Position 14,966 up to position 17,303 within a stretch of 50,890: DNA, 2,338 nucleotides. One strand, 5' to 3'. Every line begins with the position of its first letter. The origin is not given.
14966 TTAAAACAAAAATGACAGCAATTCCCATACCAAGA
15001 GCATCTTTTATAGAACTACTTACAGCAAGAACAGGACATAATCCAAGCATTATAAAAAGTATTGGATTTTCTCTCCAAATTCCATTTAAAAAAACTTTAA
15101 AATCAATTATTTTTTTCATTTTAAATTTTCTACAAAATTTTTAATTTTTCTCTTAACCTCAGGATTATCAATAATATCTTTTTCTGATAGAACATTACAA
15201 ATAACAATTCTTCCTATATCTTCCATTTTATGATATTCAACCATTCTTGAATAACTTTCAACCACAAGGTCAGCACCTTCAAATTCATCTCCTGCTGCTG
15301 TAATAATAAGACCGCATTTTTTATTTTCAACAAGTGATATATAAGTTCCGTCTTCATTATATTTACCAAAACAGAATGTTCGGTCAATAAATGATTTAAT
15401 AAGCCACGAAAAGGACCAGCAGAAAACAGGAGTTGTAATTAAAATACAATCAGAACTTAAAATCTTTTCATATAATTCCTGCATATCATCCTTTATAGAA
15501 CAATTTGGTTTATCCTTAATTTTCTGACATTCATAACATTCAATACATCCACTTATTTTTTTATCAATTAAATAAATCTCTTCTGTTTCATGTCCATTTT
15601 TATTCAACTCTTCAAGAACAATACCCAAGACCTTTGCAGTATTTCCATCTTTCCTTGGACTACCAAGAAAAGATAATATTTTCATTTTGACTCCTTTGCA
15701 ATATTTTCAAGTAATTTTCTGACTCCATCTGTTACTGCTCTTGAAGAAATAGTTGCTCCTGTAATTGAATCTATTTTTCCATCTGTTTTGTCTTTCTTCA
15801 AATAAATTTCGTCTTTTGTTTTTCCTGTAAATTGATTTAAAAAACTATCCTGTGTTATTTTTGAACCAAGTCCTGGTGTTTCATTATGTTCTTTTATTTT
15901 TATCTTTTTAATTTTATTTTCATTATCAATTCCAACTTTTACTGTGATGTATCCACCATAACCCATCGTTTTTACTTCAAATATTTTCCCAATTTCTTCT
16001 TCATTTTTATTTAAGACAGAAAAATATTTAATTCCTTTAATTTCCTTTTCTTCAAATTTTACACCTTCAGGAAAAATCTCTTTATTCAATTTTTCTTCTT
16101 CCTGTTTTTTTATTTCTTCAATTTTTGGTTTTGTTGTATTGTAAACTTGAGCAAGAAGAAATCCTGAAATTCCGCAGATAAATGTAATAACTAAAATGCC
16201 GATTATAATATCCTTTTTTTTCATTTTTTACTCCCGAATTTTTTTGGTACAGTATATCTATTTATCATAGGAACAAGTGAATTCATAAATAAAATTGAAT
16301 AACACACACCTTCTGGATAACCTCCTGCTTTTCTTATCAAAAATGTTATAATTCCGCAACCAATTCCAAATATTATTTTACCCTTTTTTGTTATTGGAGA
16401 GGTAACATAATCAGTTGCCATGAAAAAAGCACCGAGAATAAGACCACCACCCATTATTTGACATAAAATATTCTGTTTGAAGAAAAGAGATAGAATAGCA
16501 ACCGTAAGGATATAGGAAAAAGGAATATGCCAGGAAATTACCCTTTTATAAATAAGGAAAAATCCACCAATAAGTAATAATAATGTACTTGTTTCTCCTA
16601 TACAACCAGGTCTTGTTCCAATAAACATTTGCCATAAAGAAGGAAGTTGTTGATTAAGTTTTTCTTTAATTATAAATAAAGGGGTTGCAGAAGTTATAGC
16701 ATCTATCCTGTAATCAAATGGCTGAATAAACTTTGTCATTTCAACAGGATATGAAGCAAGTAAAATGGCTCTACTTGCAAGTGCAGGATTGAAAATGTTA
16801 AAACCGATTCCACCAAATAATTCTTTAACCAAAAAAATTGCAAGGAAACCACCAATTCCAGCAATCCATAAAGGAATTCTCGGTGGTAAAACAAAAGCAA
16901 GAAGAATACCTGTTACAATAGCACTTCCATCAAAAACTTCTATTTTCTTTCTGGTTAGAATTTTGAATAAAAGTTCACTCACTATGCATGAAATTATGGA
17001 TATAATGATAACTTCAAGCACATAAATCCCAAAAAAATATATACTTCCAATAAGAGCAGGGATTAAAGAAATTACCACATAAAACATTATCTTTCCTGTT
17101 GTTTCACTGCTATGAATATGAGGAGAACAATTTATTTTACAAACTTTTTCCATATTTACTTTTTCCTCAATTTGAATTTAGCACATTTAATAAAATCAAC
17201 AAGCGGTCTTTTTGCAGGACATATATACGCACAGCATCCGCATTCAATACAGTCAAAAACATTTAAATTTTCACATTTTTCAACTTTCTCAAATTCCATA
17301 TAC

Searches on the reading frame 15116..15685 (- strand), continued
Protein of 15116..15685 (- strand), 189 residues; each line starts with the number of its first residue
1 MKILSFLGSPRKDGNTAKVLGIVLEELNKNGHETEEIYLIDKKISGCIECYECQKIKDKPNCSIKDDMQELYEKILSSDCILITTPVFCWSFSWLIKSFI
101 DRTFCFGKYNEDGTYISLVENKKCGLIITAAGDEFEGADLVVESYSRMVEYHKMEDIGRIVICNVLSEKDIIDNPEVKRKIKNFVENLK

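Call 37: search_solved_structures(query=P0058, max_evalue=0.001, show_alignments=2)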
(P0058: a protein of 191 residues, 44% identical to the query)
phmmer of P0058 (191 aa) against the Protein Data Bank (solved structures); distinct sequences matched with E-value up to 0.001: 4.
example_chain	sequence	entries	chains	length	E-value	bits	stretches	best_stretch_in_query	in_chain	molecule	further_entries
7d38_A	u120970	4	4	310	8.5e-11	44.9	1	1-100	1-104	Cd1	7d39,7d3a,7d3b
1ydg_A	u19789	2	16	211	8.9e-08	35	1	14-139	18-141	trp repressor binding protein WrbA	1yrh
3zho_A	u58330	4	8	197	0.00087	22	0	72-154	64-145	FLAVOPROTEIN WRBA | NAD(P)H dehydrogenase (quinone)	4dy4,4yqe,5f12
2r96_A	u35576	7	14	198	0.00088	22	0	72-154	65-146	Flavoprotein WrbA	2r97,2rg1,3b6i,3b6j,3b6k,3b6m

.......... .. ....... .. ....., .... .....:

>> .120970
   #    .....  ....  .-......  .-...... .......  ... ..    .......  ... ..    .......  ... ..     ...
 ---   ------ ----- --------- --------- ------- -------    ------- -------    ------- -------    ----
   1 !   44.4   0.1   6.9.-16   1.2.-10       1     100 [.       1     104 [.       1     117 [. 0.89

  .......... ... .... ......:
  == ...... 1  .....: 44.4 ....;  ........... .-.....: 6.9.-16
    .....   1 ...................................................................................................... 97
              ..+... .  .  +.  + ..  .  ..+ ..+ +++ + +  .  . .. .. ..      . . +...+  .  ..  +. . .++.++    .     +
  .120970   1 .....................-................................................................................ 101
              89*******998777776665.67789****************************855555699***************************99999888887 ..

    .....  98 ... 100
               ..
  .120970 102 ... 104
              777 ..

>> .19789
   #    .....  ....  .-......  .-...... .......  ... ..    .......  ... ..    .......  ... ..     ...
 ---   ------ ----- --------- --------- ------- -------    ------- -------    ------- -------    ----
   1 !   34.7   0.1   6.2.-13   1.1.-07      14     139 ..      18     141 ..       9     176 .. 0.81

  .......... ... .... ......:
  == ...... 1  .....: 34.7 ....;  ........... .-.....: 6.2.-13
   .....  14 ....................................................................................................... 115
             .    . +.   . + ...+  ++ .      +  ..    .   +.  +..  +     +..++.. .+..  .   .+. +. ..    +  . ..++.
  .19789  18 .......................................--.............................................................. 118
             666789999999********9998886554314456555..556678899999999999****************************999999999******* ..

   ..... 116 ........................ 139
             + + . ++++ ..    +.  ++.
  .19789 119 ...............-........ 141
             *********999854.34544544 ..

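Call 57: find_encoding_contigs(protein=P0011, flank=5000, max_places=1)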
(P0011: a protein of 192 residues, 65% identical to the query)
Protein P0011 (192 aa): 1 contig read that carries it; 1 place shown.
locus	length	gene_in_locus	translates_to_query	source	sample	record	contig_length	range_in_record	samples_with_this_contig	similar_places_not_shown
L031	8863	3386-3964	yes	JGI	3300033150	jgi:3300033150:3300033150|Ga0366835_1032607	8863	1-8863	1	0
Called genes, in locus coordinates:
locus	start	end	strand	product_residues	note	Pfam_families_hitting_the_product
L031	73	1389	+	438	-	PF01547:SBP_bac_1, PF13416:SBP_bac_8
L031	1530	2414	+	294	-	PF00528:BPD_transp_1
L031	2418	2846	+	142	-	-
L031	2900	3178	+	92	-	PF00528:BPD_transp_1 (weak)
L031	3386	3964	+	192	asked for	PF02525:Flavodoxin_2, PF03358:FMN_red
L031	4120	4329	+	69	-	-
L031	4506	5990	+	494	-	PF06253:MTTB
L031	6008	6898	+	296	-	PF13292:DXP_synthase_N, PF00456:Transketolase_N, PF00676:E1_dh (weak)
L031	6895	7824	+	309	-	PF02779:Transket_pyr, PF02780:Transketolase_C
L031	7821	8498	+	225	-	PF06452:CBM9_1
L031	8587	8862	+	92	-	?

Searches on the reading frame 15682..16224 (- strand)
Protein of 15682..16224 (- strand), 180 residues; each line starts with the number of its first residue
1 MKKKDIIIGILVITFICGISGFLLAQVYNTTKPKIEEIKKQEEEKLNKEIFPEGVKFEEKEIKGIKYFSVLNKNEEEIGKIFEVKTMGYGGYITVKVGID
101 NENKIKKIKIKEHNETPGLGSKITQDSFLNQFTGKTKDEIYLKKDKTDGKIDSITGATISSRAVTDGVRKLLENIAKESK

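Call 3: search_protein_families(library=pfam, proteins=[window:15682-16224:-], max_evalue=0.01)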
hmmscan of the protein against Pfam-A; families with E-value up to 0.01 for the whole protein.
window:15682-16224:- (180 aa): 2 families
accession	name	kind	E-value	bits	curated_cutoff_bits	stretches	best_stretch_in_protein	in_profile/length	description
PF04205.19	FMN_bind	-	7.9e-23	81.3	22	1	88-173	1-77/77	FMN-binding domain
PF17639.7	DUF5517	-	0.0073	17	27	0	38-66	38-65/100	Family of unknown function (DUF5517)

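Call 4: search_protein_families(library=ncbifam, proteins=[window:15682-16224:-], max_evalue=0.01)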
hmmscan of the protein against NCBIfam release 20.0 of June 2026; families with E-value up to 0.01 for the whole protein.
window:15682-16224:- (180 aa): 16 families
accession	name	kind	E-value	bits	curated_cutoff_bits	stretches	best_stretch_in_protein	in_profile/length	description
TIGR01947.1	rnfG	subfamily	1.1e-34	120.2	102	1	11-174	2-184/187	RnfABCDGE type electron transport complex subunit G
NF045876.1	RnfG_DVU2794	exception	4.7e-31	107.8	205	1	4-172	2-176/190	RnfABCDGE type electron transport complex subunit G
NF041840.1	rnfG_Methano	equivalog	1.7e-29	102.7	230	1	4-178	6-187/189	Rnf electron transport complex subunit RnfG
NF002519.0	PRK01908.1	equivalog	1.8e-19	70.2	178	1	12-173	11-190/209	electron transport complex subunit RsxG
TIGR01938.1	nqrC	equivalog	4.4e-11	42.9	144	1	44-173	100-243/251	NADH:ubiquinone reductase (Na(+)-transporting) subunit C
NF003749.0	PRK05346.1-5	equivalog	1.5e-09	37.6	255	1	40-168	103-238/261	Na(+)-translocating NADH-quinone reductase subunit C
NF003753.0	PRK05346.2-4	equivalog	2.1e-08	33.8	329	1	92-173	141-237/249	Na(+)-translocating NADH-quinone reductase subunit C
NF046105.1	TransRegNosR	equivalog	2.2e-07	29.6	1000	1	36-178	10-160/680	transcriptional regulator NosR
NF003750.0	PRK05346.2-1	equivalog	2.4e-07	30.5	352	1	91-174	124-217/225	Na(+)-translocating NADH-quinone reductase subunit C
NF003747.0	PRK05346.1-2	equivalog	3.8e-06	26.3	336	1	66-166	122-233/260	Na(+)-translocating NADH-quinone reductase subunit C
NF003755.0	PRK05346.2-6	equivalog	9.5e-06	24.7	563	1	77-178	168-265/310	Na(+)-translocating NADH-quinone reductase subunit C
NF003746.0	PRK05346.1-1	equivalog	2e-05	23.9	337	1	87-164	148-236/264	Na(+)-translocating NADH-quinone reductase subunit C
NF003752.0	PRK05346.2-3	equivalog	0.0012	18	617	0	82-136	178-233/316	Na(+)-translocating NADH-quinone reductase subunit C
NF003754.0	PRK05346.2-5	equivalog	0.0017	17.7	677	1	81-144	182-243/320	Na(+)-translocating NADH-quinone reductase subunit C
NF002629.0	PRK02292.1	equivalog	0.0053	16.6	184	1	24-111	82-167/192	V-type ATP synthase subunit E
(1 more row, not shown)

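Call 20: find_related_loci(query=window:15682-16224:-, collection=genome_contigs, flank=10000)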
Query window:15682-16224:- (180 aa) in genome_contigs; peptide patterns used: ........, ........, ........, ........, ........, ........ (x = any residue, [..] = any of these).
600 stretches matched a pattern (row limit reached: there are more); 5 encode a relative of the query (tblastn E <= 1e-3); 5 distinct loci.
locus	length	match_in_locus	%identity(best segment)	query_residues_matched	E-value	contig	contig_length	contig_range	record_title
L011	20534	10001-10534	81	1-178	1e-88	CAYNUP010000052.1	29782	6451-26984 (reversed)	MAG TPA_asm: uncultured bacterium isolate SRP231805_co4_9 genome assembly, contig: k141_309909, whole genome shotgun seq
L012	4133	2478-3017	86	1-180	2e-88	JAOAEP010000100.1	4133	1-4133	MAG: bacterium isolate SKW262 k141_19189, whole genome shotgun sequence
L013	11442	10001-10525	83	1-175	6e-87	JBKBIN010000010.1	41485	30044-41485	MAG: Candidatus Ratteibacteria bacterium isolate 21I_069.bin.64 NODE_10_length_41485_cov_10.826193, whole genome shotgun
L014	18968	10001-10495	85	11-175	9e-77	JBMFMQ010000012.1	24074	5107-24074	MAG: Candidatus Ratteibacteria bacterium isolate KM4337-25 NODE_12_length_24074_cov_4.165479, whole genome shotgun seque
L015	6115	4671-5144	56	19-180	1e-49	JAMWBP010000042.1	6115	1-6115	MAG: Candidatus Omnitrophota bacterium isolate DG_1_4.bins.104.Tibet NODE_16697_length_6115_cov_0.901804, whole genome s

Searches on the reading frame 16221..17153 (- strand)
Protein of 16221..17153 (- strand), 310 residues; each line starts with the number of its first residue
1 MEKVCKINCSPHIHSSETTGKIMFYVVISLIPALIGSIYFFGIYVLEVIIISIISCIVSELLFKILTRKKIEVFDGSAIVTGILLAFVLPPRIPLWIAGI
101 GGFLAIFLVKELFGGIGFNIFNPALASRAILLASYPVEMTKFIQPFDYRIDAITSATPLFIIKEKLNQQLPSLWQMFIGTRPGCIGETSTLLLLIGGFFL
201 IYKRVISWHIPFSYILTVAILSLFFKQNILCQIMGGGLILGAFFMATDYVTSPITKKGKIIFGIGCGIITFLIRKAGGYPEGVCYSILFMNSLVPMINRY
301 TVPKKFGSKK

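Call 3: search_protein_families(library=pfam, proteins=[window:16221-17153:-], max_evalue=0.01)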
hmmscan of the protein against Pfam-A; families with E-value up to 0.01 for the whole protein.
window:16221-17153:- (310 aa): 1 family
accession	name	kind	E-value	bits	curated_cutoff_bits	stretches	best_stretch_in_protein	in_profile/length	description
PF03116.20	NQR2_RnfD_RnfE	-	6.8e-118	393.8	27.7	1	8-307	3-296/296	NQR2, RnfD, RnfE family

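Call 4: search_protein_families(library=ncbifam, proteins=[window:16221-17153:-], max_evalue=0.01)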
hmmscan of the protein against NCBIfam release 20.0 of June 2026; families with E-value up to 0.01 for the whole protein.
window:16221-17153:- (310 aa): 6 families
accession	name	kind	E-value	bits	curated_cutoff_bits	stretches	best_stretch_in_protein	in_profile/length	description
TIGR01946.1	rnfD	subfamily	3e-102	342.3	207.05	1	10-307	1-326/327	RnfABCDGE type electron transport complex subunit D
NF002011.0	PRK00816.1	equivalog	2.3e-73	247.3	415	2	146-309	176-350/352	electron transport complex subunit RsxD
NF041838.1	rnfD_Methano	equivalog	4.6e-63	213.2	400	2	7-145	5-143/285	Rnf electron transport complex subunit RnfD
NF003756.0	PRK05349.1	equivalog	1.2e-58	198.9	414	1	43-303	119-394/406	NADH:ubiquinone reductase (Na(+)-transporting) subunit B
TIGR01937.1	nqrB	equivalog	2.4e-51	174.9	349.9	1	43-304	119-408/413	NADH:ubiquinone reductase (Na(+)-transporting) subunit B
NF002181.0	PRK01024.1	equivalog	2e-41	142.3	792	3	37-140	112-213/503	Na(+)-transporting NADH-quinone reductase subunit B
